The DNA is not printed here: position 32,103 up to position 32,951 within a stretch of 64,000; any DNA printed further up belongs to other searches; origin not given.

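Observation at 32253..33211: ECF sigma factor followed, in anti-sigma position, by a second full-length ribosomal protein bL12 (L7/L12) paralog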

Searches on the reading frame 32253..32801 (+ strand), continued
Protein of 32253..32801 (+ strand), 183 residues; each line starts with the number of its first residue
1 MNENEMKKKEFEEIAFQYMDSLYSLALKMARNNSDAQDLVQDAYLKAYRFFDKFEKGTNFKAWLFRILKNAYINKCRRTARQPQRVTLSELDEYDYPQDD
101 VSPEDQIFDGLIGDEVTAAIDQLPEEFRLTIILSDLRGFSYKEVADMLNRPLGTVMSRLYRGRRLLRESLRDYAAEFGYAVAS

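Call 78: search_solved_structures(query=window:32253-32801:+, max_evalue=1e-10)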
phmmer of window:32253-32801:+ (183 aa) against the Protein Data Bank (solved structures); distinct sequences matched with E-value up to 1e-10: 15.
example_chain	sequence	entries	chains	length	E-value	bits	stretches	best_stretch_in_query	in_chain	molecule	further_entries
6jcy_F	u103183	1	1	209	3e-46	160.4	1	8-180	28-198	ECF RNA polymerase sigma factor SigH,ECF RNA polymerase sigma factor SigE,ECF RNA polymera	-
5zx2_F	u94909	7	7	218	1.1e-41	145.6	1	8-180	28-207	ECF RNA polymerase sigma factor SigH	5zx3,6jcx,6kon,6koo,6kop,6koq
9m9d_F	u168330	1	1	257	1.7e-31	112.4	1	10-172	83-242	ECF RNA polymerase sigma factor SigE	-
9m9e_F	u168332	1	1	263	1.8e-31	112.3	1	10-172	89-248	ECF RNA polymerase sigma factor SigE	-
9m98_F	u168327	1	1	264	1.8e-31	112.3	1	10-172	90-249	ECF RNA polymerase sigma factor SigE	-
5wuq_A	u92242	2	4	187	3.3e-24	88.6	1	10-172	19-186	ECF RNA polymerase sigma factor SigW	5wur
8z6g_B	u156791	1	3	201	2.9e-23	85.6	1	8-172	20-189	RNA polymerase sigma factor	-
6in7_B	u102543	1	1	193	3e-23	85.5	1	8-172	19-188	RNA polymerase sigma-H factor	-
1h3l_A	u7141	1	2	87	4.5e-23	85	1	8-84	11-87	RNA POLYMERASE SIGMA FACTOR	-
1or7_A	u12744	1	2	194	4.6e-21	78.4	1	8-167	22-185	RNA polymerase sigma-E factor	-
6jbq_F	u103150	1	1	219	6.5e-21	77.9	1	8-167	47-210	ECF RNA polymerase sigma-E factor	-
5uxx_A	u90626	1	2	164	3.3e-19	72.4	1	9-171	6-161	RNA polymerase sigma factor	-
5fgm_A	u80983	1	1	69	9.6e-19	70.9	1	114-174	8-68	ECF RNA polymerase sigma factor SigR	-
7qh5_A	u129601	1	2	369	3.5e-15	59.3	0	11-82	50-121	RNA polymerase sigma factor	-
6dv9_F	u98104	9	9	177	5.2e-11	45.7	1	20-172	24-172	ECF RNA polymerase sigma factor SigL | RNA polymerase sigma factor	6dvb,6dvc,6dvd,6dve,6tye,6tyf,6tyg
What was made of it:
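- Checked: Its best solved relative is M. tuberculosis SigH (call 78).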
